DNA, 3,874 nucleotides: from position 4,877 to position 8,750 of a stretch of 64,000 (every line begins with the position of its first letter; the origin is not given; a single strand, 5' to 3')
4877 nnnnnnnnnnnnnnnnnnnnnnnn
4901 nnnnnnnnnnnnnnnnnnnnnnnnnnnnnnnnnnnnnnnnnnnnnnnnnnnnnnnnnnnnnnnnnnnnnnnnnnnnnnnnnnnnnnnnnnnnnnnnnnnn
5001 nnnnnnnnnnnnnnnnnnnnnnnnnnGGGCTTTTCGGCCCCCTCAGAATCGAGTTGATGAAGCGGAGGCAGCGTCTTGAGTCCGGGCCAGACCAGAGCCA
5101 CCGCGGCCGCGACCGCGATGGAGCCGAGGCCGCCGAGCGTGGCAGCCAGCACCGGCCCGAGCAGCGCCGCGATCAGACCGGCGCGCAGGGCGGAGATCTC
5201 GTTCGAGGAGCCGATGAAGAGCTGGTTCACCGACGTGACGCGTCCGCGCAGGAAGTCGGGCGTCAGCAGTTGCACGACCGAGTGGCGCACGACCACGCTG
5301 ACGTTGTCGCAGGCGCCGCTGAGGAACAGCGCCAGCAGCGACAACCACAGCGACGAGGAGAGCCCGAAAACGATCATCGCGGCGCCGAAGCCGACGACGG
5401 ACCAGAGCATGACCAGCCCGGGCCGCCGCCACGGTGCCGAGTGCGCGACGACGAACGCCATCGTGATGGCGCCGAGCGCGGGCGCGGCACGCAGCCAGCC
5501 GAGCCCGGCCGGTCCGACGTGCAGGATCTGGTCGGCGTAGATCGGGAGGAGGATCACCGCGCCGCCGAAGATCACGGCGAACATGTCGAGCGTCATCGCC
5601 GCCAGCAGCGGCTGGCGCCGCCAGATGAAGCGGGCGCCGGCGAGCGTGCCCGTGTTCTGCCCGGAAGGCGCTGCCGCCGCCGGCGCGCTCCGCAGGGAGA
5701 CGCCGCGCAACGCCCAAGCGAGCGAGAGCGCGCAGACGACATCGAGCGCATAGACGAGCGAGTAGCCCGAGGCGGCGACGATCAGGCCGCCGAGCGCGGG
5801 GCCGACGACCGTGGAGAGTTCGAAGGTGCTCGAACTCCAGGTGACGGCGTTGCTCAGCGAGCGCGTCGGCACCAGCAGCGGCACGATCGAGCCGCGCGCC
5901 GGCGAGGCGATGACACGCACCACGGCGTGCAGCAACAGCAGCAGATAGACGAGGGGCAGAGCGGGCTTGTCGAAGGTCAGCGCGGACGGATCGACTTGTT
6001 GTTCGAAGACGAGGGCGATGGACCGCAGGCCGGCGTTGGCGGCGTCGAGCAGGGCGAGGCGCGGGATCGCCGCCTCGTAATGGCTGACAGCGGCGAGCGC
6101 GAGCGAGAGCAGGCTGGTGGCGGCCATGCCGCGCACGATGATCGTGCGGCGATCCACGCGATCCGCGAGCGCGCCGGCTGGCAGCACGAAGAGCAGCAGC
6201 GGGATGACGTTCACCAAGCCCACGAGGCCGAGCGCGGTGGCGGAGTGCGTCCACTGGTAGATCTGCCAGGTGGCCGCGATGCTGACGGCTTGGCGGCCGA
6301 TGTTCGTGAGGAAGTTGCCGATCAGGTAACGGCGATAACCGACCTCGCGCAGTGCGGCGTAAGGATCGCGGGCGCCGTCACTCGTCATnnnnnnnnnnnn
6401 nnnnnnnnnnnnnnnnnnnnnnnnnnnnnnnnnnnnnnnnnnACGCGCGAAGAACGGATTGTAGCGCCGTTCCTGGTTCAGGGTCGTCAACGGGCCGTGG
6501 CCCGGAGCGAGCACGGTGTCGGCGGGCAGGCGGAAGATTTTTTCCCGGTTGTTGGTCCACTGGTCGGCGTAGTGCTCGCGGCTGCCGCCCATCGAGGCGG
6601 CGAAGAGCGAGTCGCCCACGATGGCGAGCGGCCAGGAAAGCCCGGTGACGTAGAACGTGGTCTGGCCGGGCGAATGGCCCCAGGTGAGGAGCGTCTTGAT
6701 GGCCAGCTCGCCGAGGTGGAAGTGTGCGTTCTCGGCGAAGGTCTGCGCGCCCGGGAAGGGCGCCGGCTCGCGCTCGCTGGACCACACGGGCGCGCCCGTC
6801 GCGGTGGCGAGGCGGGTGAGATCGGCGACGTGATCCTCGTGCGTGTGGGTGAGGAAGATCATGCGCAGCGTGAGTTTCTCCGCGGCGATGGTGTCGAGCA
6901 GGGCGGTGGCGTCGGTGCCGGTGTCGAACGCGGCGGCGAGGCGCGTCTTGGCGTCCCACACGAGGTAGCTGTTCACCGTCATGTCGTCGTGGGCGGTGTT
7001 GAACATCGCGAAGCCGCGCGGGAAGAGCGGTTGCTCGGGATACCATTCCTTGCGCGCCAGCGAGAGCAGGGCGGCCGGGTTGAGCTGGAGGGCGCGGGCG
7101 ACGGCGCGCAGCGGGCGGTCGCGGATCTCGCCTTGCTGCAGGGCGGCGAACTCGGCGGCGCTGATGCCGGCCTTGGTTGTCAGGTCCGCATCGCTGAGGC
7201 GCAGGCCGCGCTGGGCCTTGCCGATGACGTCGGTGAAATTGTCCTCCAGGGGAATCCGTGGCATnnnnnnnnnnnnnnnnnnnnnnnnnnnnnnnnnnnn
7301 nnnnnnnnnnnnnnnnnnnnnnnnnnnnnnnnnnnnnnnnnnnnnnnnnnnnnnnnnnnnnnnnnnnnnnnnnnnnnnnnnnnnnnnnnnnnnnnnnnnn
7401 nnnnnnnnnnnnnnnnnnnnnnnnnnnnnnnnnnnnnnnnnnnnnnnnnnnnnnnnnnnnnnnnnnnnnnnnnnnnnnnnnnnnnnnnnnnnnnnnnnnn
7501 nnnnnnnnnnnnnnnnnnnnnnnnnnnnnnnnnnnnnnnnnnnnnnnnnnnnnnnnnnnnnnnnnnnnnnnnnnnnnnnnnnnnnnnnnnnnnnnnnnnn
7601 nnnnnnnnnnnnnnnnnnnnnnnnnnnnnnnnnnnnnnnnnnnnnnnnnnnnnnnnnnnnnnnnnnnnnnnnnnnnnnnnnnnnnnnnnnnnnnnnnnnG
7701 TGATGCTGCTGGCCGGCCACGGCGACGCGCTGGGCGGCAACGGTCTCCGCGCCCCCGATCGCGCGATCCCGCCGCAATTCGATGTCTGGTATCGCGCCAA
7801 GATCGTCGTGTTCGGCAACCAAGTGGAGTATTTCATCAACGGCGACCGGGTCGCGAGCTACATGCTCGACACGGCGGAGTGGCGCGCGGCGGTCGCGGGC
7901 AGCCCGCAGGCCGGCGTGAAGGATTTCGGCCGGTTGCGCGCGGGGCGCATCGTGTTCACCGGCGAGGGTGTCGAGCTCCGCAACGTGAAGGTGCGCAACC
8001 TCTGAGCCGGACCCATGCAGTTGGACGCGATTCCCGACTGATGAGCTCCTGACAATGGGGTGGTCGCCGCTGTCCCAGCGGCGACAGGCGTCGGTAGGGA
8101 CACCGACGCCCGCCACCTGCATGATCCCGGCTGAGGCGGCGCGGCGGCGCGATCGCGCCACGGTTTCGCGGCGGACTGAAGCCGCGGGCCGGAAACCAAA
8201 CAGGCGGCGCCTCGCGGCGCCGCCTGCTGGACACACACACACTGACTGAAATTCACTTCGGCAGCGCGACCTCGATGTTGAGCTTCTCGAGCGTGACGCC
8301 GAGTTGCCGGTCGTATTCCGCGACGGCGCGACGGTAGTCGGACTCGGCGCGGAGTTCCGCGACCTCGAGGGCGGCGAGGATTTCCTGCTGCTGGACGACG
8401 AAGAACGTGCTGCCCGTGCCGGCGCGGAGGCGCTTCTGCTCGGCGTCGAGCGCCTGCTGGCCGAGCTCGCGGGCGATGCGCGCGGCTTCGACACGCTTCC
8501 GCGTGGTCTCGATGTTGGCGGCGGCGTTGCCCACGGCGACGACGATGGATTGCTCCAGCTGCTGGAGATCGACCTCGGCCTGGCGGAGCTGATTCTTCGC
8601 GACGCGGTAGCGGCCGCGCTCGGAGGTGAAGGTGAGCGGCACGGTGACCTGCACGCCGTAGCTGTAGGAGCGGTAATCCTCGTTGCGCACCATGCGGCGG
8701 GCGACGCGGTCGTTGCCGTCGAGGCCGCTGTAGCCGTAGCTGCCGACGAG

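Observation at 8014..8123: Unassigned multi-stem element with complementary (kissing) hairpin loops between convergent genes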

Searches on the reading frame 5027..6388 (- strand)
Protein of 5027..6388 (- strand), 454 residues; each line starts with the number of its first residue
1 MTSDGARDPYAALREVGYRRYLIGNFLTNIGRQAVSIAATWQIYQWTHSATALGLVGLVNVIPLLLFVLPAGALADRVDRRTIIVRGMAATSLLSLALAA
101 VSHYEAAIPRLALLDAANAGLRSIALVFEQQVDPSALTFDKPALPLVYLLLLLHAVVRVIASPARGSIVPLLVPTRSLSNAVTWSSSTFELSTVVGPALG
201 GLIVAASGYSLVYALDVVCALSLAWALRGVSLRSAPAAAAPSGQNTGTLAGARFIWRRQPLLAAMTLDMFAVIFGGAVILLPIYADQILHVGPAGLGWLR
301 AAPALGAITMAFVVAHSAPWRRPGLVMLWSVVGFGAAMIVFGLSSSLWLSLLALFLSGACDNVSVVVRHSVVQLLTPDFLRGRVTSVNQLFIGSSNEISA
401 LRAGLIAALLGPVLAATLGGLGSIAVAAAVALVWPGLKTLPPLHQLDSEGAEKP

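Call 24: search_protein_families(library=pfam, proteins=[window:5027-6388:-], max_evalue=0.001)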
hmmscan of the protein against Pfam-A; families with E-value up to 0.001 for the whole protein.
window:5027-6388:- (454 aa): 2 families
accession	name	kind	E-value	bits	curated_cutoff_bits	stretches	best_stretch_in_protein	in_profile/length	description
PF05977.19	MFS_3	-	4e-34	118.4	27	2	149-429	108-389/524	Transmembrane secretion effector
PF07690.21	MFS_1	-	1.6e-26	93.5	33.4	2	22-393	2-340/347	Major Facilitator Superfamily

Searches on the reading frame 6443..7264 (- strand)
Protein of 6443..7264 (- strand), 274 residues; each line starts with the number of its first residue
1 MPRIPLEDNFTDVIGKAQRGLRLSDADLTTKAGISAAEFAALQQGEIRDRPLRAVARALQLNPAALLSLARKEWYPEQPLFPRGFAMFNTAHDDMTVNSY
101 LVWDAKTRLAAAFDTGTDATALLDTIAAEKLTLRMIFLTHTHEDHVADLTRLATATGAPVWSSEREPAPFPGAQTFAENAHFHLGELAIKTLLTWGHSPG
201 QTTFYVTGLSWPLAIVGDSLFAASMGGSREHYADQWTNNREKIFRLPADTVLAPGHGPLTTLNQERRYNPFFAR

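Call 24: search_protein_families(library=pfam, proteins=[window:6443-7264:-], max_evalue=0.001)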
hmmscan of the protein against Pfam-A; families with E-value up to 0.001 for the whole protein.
window:6443-7264:- (274 aa): 1 family
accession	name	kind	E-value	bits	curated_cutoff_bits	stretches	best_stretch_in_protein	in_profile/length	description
PF00753.33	Lactamase_B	-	5.7e-15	56.2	22.7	1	95-256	4-196/196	Metallo-beta-lactamase superfamily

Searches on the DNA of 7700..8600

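Call 5: search_rna_families(source=window, start=7700, end=8600, threshold=evalue, max_evalue=10, show_alignments=3)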
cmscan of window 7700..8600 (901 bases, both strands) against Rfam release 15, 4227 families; matches with E-value up to 10: 10.
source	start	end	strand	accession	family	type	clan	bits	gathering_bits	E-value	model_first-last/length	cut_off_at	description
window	8181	8245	+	RF01839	eeev_FSE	Cis-reg; frameshift_element;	-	16.9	80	1.7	1-73/73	no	eastern equine encephalitis ribosomal frameshift element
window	8199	8228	-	RF03560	mir-3926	Gene; miRNA;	-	16.2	82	7.5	15-49/63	no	mir-3926 microRNA precursor family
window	8076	8119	-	RF03930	mir-1909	Gene; miRNA;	-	15.1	80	7.2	1-72/72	no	mir-1909 microRNA precursor family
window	8387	8460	+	RF00312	snoZ206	Gene; snRNA; snoRNA; CD-box;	-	15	50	9.2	1-129/129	no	Small nucleolar RNA Z206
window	8369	8415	+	RF01172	sn2343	Gene; snRNA; snoRNA; CD-box;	-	14.9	60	3.1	1-78/78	no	Small nucleolar RNA sn2343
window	8191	8236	-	RF00703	mir-139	Gene; miRNA;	-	14.7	51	7.5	1-68/68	no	mir-139 microRNA precursor family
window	8535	8589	+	RF01130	sR46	Gene; snRNA; snoRNA; CD-box;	-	14.3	50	1.5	1-56/56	no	Small nucleolar RNA sR46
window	7919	8009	-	RF02501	Atu_C7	Gene; sRNA;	-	12.5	45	2.5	1-157/157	no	Rhizobiales sRNA Atu_C7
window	8157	8228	+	RF01670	P17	Gene; sRNA;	-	12.1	45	1.9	1-282/282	no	Pseudomonas sRNA P17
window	7986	8007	+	RF01152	sR1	Gene; snRNA; snoRNA; CD-box;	-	11.6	45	3.2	35-57/57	no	Small nucleolar RNA sR1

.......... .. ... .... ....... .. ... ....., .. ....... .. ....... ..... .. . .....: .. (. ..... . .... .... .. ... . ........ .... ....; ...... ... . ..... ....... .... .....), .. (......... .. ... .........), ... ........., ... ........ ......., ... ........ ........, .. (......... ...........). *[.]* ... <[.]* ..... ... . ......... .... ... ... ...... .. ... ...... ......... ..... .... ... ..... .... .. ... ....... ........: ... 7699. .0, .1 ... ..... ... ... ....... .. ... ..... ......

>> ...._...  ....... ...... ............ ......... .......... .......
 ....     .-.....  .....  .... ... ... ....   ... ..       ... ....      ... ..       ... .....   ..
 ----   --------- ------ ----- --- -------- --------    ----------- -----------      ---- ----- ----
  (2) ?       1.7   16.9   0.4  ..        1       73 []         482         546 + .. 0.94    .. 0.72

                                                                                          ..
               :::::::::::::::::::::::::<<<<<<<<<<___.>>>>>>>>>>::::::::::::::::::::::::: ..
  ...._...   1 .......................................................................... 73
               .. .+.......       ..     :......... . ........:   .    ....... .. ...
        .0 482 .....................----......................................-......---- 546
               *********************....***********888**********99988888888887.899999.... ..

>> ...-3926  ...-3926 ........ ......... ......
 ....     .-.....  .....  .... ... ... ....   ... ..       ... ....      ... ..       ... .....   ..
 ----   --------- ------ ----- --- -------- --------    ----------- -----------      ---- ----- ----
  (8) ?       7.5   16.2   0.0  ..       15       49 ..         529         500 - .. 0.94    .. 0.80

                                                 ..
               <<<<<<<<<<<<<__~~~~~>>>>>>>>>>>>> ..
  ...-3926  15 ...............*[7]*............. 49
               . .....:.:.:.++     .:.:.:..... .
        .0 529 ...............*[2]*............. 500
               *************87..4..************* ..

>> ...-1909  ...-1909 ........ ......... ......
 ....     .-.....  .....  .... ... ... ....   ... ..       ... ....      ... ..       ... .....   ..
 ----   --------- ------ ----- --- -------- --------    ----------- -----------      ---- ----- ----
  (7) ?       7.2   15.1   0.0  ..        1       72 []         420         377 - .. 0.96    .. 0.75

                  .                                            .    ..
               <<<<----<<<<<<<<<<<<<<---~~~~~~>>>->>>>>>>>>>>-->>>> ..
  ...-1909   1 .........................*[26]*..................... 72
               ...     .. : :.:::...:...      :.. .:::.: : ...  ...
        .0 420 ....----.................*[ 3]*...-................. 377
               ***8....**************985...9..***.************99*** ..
